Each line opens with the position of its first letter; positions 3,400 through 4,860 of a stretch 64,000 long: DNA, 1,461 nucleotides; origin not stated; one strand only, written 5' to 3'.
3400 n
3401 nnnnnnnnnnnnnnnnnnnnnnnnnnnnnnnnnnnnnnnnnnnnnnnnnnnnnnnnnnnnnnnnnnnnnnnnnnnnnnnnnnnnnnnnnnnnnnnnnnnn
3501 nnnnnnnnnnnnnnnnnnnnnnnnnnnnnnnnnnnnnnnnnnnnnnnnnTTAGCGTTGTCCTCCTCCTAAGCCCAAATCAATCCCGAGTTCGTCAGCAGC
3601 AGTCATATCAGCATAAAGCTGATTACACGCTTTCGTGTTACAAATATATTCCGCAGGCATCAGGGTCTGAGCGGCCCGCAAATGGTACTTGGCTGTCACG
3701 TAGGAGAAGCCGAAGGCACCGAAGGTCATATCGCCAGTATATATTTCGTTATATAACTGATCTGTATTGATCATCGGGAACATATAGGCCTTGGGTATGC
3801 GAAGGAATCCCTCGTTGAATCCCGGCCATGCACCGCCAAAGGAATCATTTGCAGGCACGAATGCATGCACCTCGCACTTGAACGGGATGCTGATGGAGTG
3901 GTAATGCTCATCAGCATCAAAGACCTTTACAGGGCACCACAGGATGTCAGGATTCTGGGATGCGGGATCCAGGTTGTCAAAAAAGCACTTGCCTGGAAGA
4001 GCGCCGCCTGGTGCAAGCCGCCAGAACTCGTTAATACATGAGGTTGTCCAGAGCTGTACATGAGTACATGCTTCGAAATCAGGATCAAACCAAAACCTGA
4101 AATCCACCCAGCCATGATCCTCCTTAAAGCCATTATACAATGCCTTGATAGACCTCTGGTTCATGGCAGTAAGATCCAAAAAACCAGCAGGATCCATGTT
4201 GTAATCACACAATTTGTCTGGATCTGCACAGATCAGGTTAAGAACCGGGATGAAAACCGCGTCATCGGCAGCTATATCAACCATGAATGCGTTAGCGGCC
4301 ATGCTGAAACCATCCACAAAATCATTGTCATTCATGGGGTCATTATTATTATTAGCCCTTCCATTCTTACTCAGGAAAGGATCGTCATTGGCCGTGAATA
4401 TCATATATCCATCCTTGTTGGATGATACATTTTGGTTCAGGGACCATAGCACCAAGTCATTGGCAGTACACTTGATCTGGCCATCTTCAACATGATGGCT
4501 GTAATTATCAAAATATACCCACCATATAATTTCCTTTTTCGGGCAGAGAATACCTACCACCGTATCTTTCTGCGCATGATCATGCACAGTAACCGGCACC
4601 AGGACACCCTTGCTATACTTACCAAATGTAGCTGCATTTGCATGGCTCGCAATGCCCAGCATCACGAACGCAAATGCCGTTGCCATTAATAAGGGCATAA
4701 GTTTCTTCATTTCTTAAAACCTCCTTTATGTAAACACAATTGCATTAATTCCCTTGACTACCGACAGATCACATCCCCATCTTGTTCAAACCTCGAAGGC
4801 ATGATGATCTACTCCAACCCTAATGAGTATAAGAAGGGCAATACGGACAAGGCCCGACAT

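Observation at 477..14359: Glycan-export locus that encloses four secreted proteins: candidate glycoprotein or envelope-structure system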

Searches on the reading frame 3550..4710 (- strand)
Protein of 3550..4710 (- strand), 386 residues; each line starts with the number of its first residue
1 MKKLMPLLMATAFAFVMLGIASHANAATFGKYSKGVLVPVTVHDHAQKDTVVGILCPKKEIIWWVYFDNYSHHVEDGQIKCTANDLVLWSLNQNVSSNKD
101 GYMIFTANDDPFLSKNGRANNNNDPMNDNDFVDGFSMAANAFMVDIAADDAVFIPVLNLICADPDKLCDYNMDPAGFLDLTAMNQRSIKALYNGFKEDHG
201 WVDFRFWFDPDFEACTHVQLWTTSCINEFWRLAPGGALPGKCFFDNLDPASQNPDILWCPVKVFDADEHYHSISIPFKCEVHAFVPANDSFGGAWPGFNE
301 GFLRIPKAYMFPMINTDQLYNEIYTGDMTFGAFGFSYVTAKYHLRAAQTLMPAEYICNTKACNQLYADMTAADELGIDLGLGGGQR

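Call 4: search_protein_families(library=pfam, proteins=[window:3550-4710:-], max_evalue=0.01)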
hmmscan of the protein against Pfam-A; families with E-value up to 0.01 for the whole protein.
window:3550-4710:- (386 aa): 0 families

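Call 7: find_homologous_proteins(query=window:3550-4710:-)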
Query window:3550-4710:- (386 aa): 3 proteins with E <= 0.001 among 2674 candidates.
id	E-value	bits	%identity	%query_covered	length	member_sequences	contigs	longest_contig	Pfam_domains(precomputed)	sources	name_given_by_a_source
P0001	2.1e-273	924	100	100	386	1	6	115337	-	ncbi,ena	-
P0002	4.0e-111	390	50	93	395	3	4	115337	-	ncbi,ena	-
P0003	1.0e-16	79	32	58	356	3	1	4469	-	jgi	jgi:hypothetical protein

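Call 9: find_encoding_contigs(protein=P0003, flank=10000)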
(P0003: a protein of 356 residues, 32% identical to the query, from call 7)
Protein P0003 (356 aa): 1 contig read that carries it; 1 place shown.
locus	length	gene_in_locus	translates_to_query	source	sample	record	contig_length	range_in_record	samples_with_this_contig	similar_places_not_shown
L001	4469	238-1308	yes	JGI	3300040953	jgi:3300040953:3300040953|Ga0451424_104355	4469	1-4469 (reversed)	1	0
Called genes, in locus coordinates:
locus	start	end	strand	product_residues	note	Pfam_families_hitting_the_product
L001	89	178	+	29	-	-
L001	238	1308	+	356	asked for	-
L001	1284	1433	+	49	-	-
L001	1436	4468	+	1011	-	?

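Call 11: find_encoding_contigs(protein=P0001, flank=10000, max_places=10)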
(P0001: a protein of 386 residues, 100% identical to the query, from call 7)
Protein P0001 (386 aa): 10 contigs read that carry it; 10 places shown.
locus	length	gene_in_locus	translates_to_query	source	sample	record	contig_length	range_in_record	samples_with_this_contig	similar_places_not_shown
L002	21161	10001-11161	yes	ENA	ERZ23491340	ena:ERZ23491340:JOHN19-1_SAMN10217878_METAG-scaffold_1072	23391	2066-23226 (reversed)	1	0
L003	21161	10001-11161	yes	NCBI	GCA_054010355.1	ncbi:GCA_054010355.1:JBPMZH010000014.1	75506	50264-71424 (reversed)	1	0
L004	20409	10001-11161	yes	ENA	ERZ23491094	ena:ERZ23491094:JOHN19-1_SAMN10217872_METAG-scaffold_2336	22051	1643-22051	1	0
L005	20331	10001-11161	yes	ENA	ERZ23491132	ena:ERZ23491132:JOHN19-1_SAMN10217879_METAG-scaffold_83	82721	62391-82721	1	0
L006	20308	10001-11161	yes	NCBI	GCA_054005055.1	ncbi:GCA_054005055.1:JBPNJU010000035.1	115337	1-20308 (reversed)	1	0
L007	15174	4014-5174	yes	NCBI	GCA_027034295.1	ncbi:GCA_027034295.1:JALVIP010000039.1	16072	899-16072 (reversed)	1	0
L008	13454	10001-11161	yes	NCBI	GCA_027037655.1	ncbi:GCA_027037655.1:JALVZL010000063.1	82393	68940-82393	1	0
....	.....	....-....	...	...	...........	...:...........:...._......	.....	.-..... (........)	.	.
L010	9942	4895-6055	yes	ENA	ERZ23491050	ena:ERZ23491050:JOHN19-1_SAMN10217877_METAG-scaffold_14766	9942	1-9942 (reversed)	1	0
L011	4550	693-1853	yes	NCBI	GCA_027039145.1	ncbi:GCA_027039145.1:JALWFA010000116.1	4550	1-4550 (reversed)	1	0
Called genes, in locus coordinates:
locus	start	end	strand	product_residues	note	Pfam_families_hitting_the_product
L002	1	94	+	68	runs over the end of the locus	PF13470:PIN_3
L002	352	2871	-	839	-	PF00535:Glycos_transf_2, PF10111:Glyco_tranf_2_2, PF13641:Glyco_tranf_2_3, PF20706:GT4-conflict (faint), PF13439:Glyco_transf_4, PF13579:Glyco_trans_4_4 (weak), PF00534:Glycos_transf_1, PF13692:Glyco_trans_1_4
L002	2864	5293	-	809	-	PF00535:Glycos_transf_2, PF10111:Glyco_tranf_2_2 (weak), PF13641:Glyco_tranf_2_3 (weak), PF00535:Glycos_transf_2, PF13641:Glyco_tranf_2_3 (weak)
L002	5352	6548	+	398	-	PF13692:Glyco_trans_1_4 (weak)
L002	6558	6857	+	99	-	-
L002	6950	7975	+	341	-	-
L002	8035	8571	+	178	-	-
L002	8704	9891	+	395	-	-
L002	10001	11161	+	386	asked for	-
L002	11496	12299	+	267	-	PF01061:ABC2_membrane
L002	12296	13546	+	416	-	PF00005:ABC_tran, PF14524:Wzt_C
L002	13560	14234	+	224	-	PF00132:Hexapep, PF14602:Hexapep_2 (weak)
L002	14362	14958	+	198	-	-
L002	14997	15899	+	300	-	PF03279:Lip_A_acyltrans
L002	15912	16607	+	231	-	PF13489:Methyltransf_23, PF07021:MetW, PF13649:Methyltransf_25, PF13847:Methyltransf_31, PF08241:Methyltransf_11, PF08242:Methyltransf_12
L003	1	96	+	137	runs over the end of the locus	PF13470:PIN_3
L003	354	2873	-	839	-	PF00535:Glycos_transf_2, PF10111:Glyco_tranf_2_2, PF13641:Glyco_tranf_2_3, PF20706:GT4-conflict (faint), PF13439:Glyco_transf_4, PF13579:Glyco_trans_4_4 (weak), PF00534:Glycos_transf_1, PF13692:Glyco_trans_1_4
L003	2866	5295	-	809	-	PF00535:Glycos_transf_2, PF10111:Glyco_tranf_2_2 (weak), PF13641:Glyco_tranf_2_3 (weak), PF00535:Glycos_transf_2, PF13641:Glyco_tranf_2_3 (weak)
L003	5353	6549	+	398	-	PF13692:Glyco_trans_1_4 (weak)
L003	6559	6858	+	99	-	-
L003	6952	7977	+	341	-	-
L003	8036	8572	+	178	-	-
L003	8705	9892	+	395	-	-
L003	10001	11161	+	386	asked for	-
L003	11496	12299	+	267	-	PF01061:ABC2_membrane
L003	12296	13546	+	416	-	PF00005:ABC_tran, PF14524:Wzt_C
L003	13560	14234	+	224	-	PF00132:Hexapep, PF14602:Hexapep_2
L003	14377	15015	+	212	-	-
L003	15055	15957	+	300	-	PF03279:Lip_A_acyltrans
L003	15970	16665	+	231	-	PF13489:Methyltransf_23, PF07021:MetW, PF13649:Methyltransf_25, PF13847:Methyltransf_31, PF08241:Methyltransf_11, PF08242:Methyltransf_12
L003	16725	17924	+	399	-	PF01839:FG-GAP (faint), PF13517:FG-GAP_3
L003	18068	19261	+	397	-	PF01839:FG-GAP (faint), PF13517:FG-GAP_3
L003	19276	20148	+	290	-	PF13145:Rotamase_2, PF13616:Rotamase_3, PF00639:Rotamase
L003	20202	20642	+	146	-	-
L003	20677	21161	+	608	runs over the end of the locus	-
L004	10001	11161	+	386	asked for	-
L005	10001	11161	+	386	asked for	-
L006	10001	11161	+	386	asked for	-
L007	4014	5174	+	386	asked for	-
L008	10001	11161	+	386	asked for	-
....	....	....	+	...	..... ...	-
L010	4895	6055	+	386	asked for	-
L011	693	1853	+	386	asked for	-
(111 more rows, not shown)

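Call 16: search_protein_representatives(alignment_id=A1)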
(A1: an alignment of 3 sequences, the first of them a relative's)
Query: 3 sequences, 377 profile positions. Proteins with E-value up to 0.001 (for the whole library): 212; up to 1e-10: 127; up to 1e-30: 29. The best 150 are listed.
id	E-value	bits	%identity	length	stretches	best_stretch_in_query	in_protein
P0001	7.1e-208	706.4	-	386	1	1-370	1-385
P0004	1.7e-102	359.6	-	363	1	1-363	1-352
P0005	1.2e-75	271.3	-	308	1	1-346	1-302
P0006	2.9e-73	263.4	-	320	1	10-347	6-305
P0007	7.2e-69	249.0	-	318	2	1-218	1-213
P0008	7.7e-69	248.9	-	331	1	13-345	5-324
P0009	4.1e-57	210.2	-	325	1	1-347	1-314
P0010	2.9e-54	200.9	-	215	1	61-213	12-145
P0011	1.5e-53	198.6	-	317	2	1-216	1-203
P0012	2.5e-50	187.9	-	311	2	7-215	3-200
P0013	3.9e-50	187.3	-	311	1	1-345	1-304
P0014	1.0e-48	182.6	-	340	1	17-305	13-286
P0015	6.4e-46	173.4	-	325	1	6-360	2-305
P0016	7.0e-39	150.3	-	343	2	9-213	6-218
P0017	1.0e-38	149.7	-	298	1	9-295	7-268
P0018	1.3e-38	149.4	-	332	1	7-344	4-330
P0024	5.1e-34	134.2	-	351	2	10-215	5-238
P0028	1.3e-31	126.3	-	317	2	7-215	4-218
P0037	8.6e-29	117.0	-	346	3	9-214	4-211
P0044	4.0e-27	111.6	-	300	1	6-215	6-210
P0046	7.6e-26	107.3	-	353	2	11-216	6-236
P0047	1.8e-25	106.2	-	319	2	9-219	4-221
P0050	1.5e-24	103.1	-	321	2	8-216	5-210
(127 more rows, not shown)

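Call 19: find_homologous_proteins(query=A2, max_evalue=0.00001)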
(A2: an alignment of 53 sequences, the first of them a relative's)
Query A2 (53 sequences) (386 aa, profile of the alignment): 6 proteins with E <= 0.00001 among 8000 candidates.
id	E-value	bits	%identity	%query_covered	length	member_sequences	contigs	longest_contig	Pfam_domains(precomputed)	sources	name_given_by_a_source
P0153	3.1e-88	314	27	52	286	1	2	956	-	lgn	-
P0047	8.8e-86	306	25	51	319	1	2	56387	-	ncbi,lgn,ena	-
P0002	2.9e-82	294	50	93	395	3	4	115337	-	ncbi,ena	-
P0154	2.5e-79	285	27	42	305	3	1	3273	-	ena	-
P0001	1.3e-78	282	100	100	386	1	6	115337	-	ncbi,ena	-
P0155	6.0e-77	277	27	33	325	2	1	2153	-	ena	-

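Call 22: find_related_loci(query=A3, collection=genome_contigs, flank=10000)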
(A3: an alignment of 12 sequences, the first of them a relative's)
Query A3 (386 aa) in genome_contigs; peptide patterns used: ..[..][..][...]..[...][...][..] (x = any residue, [..] = any of these).
43 stretches matched a pattern; 12 encode a relative of the query (tblastn E <= 1e-3); 11 distinct loci.
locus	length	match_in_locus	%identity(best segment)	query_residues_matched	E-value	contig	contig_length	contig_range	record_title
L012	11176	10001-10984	41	1-364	1e-75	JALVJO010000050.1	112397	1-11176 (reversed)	MAG: Deltaproteobacteria bacterium isolate A1_metabat2_scaf2bin.062 A1_NODE_14_length_112397_cov_46.334702, whole genome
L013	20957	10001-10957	40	1-354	5e-74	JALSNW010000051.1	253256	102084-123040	MAG: Deltaproteobacteria bacterium isolate 356-284_metabat1_scaf2bin.060 356-284_scaffold_8_c1, whole genome shotgun seq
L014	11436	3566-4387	33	1-305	7e-39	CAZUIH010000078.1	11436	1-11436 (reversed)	MAG TPA_asm: uncultured Desulfobacterales bacterium isolate binchicken_co64_116 genome assembly, contig: NODE_4199_lengt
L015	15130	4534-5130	35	1-223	4e-31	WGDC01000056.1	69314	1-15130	MAG: Deltaproteobacteria bacterium isolate S145_26 k151_269568, whole genome shotgun sequence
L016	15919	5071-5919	30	1-358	1e-30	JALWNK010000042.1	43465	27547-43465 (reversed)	MAG: Deltaproteobacteria bacterium isolate M17_metabat2_scaf2bin.252 M17_NODE_424_length_43465_cov_8.972426, whole genom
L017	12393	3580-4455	31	19-354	6e-32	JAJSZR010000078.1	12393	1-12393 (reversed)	MAG: Deltaproteobacteria bacterium isolate NA091R45FWG174 FWG174_SeepSRB2_contig078_0012393bp, whole genome shotgun sequ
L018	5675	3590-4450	28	2-354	2e-28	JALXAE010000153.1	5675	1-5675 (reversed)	MAG: Syntrophobacterales bacterium isolate T2_metabat1_scaf2bin.240 T2_NODE_27480_length_5675_cov_5.697909, whole genome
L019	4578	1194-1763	33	15-221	1e-27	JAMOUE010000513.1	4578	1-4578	MAG: Deltaproteobacteria bacterium isolate PIR-30_maxbin2_scaf2bin.128 PIR-30_scaffold_9565_c1, whole genome shotgun seq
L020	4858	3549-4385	28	1-354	3e-26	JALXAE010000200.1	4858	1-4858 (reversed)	MAG: Syntrophobacterales bacterium isolate T2_metabat1_scaf2bin.240 T2_NODE_37216_length_4858_cov_1.162334, whole genome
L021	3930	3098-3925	27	21-358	5e-25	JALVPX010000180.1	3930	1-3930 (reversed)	MAG: Deltaproteobacteria bacterium isolate A3_metabat1_scaf2bin.213 A3_NODE_44492_length_3930_cov_2.477255, whole genome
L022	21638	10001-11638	26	8-181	1e-12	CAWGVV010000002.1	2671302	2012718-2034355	MAG: uncultured delta proteobacterium isolate MFD02416.bin.1.4 genome assembly, contig: contig_35527, whole genome shotg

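Call 31: search_protein_families(library=ncbifam, proteins=[window:3550-4710:-, L003:16725-17924:+], max_evalue=0.01)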
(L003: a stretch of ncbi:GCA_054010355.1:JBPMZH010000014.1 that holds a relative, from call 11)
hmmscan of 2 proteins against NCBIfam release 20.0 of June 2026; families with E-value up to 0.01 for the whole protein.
window:3550-4710:- (386 aa): 0 families

L003:16725-17924:+ (399 aa): 2 families
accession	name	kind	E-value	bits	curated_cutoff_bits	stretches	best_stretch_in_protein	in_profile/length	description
NF046077.1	LPS_M949_RS01915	subfamily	2.4e-07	30.8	60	0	360-383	63-86/154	M949_RS01915 family surface polysaccharide biosynthesis protein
NF047539.1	XAC2610_fam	domain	3.2e-06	27.5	35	0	63-100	2-44/89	XAC2610-related protein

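Call 38: search_solved_structures(query=A2, max_evalue=1)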
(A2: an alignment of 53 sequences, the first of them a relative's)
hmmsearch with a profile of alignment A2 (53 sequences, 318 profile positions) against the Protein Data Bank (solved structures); distinct sequences matched with E-value up to 1: 0.

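Call 39: predict_structure(alignment_id=A2)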
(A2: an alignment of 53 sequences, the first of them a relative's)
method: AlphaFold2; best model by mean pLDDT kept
length: 386 residues; sequences in the alignment: 53
mean_pLDDT: 82.6   pTM: 0.81
mean pLDDT of the five models: 82.6, 81.6, 80.8, 79.9, 79.7
residues with pLDDT >= 90: 206; 70-90: 83; 50-70: 76; < 50: 21
segments of 3 or more residues with pLDDT < 50: 23-26, 372-386
pLDDT, mean of each block of 10 residues (from residue 1): 63 65 57 95 96 96 95 95 96 96 92 56 55 83 94 96 85 85 91 90 95 94 90 79 78 79 96 92 85 88 94 66 68 95 88 86 60 46 40
secondary structure, 60 per line:
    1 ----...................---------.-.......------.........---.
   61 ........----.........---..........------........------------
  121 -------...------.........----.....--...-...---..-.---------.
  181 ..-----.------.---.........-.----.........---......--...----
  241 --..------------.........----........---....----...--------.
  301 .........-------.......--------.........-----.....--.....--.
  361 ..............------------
elements in order: H5-23 E35-41 E48-56 E60-68 E73-81 E85-90 H91-94 E101-108 E137-145 E150-154 E157-159 E161-163 E199-207 E214-222 H226-231 E257-265 E270-277 E281-284 E300-306 H317-323 E332-340 E346-350 E353-357 H360-374

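Call 43: search_protein_families(library=pfam, proteins=[L012:7120-8235:+, L013:7103-8242:+, L013:14319-15149:-, L014:931-1611:+, L015:1070-1597:+, L016:1493-2128:+, L017:985-1539:+, L003:14377-15015:+, L003:20202-20642:+, L013:18344-20956:-], max_evalue=0.01)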
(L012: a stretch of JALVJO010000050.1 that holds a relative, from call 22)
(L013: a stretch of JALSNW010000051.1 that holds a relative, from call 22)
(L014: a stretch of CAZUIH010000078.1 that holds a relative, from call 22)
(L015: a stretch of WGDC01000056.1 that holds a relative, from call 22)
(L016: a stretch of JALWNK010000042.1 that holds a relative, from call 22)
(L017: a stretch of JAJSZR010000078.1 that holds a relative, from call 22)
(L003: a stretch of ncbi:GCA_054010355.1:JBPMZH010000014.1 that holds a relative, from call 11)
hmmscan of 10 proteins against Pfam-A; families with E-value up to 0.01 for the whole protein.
L012:7120-8235:+ (371 aa): 2 families
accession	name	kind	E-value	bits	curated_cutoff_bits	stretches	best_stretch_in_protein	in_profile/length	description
PF02350.25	Epimerase_2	-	1.1e-116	389.9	30.6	1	26-366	5-346/347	UDP-N-acetylglucosamine 2-epimerase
PF13439.12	Glyco_transf_4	-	8.9e-05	23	28.5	1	72-168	56-159/170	Glycosyltransferase Family 4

L013:7103-8242:+ (379 aa): 1 family
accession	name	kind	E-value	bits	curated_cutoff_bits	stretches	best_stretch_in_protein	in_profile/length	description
PF02350.25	Epimerase_2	-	1.1e-112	376.8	30.6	1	27-364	5-344/347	UDP-N-acetylglucosamine 2-epimerase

L013:14319-15149:- (276 aa): 2 families
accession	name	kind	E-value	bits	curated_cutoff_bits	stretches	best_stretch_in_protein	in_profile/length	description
PF05711.17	TylF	-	1.6e-104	349.3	23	1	7-276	2-264/264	Macrocin-O-methyltransferase (TylF)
PF13578.12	Methyltransf_24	-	1e-10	42.8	26.3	1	109-242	1-105/105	Methyltransferase domain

L014:931-1611:+ (226 aa): 0 families

L015:1070-1597:+ (175 aa): 1 family
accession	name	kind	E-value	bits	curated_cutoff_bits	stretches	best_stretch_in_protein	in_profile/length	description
PF13424.12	TPR_12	-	0.0093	16.6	30.1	0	104-143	26-66/77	Tetratricopeptide repeat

L016:1493-2128:+ (211 aa): 0 families

L017:985-1539:+ (184 aa): 0 families

L003:14377-15015:+ (212 aa): 20 families
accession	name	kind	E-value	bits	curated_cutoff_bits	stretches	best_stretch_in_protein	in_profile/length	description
PF04108.17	ATG17_like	-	0.00024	21.1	43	1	44-175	113-203/355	Autophagy protein ATG17-like domain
PF09763.15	Sec3_CC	-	0.00029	21.1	27.1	0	34-99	4-66/133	Exocyst complex component Sec3, coiled-coil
PF11727.13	ISG65-75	-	0.00036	20.3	25.1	1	23-111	43-132/281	Invariant surface glycoprotein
PF17072.10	Spike_torovirin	-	0.00045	18.8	35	1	50-116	898-964/1272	Torovirinae spike glycoprotein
PF14942.11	Muted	-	0.00065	20.4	26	1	37-119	62-145/146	Organelle biogenesis, Muted-like protein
PF06103.16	DUF948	-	0.00072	20.1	37.2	0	51-105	23-77/89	Bacterial protein of unknown function (DUF948)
PF07851.19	TMEM120A-B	-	0.00073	19.3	29.8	1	40-143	2-105/324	TMEM120A/B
PF02601.20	Exonuc_VII_L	-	0.00084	19.3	35.9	1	27-135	149-252/315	Exonuclease VII, large subunit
PF07303.18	Occludin_ELL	-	0.001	20.2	31.2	0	39-104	28-84/101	Occludin homology domain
PF11172.13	DUF2959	-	0.0014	19.3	26.8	1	49-135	49-133/190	Protein of unknown function (DUF2959)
PF23991.1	DUF7310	-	0.0015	19.4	40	1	37-85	27-75/83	Coiled-coil region of unknown function (DUF7310)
PF00435.27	Spectrin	-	0.0026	18.7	29.9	0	54-112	41-99/105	Spectrin repeat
PF01519.22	DUF16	-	0.0028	18.6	40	0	42-105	40-102/104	Protein of unknown function DUF16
PF02646.22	RmuC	-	0.0034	17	26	1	43-109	222-288/291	RmuC family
PF07798.16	CCDC90-like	-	0.0057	17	33.5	1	56-153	74-172/175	Coiled-coil domain-containing protein 90-like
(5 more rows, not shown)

L003:20202-20642:+ (146 aa): 0 families

L013:18344-20956:- (870 aa): 7 families
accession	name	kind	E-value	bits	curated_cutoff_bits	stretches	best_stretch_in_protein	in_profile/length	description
PF20009.4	GEVED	-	3.6e-56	188.4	24.4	3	564-636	1-78/78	GEVED domain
PF13583.11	Reprolysin_4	-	5.5e-27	95.2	22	1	101-305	4-193/203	Metallo-peptidase family M12B Reprolysin-like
PF13688.12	Reprolysin_5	-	6.4e-23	82.4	27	1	99-297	2-196/196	Metallo-peptidase family M12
PF13582.12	Reprolysin_3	-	8.9e-16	59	22.4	1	126-254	5-123/123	Metallo-peptidase family M12B Reprolysin-like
PF00801.26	PKD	-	8e-14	51.8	23.5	1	650-721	4-77/80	PKD domain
PF18911.6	PKD_4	-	1.1e-12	48.3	27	1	645-726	3-85/85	PKD domain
PF13574.12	Reprolysin_2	-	9.8e-10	39.1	27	1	125-258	8-146/195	Metallo-peptidase family M12B Reprolysin-like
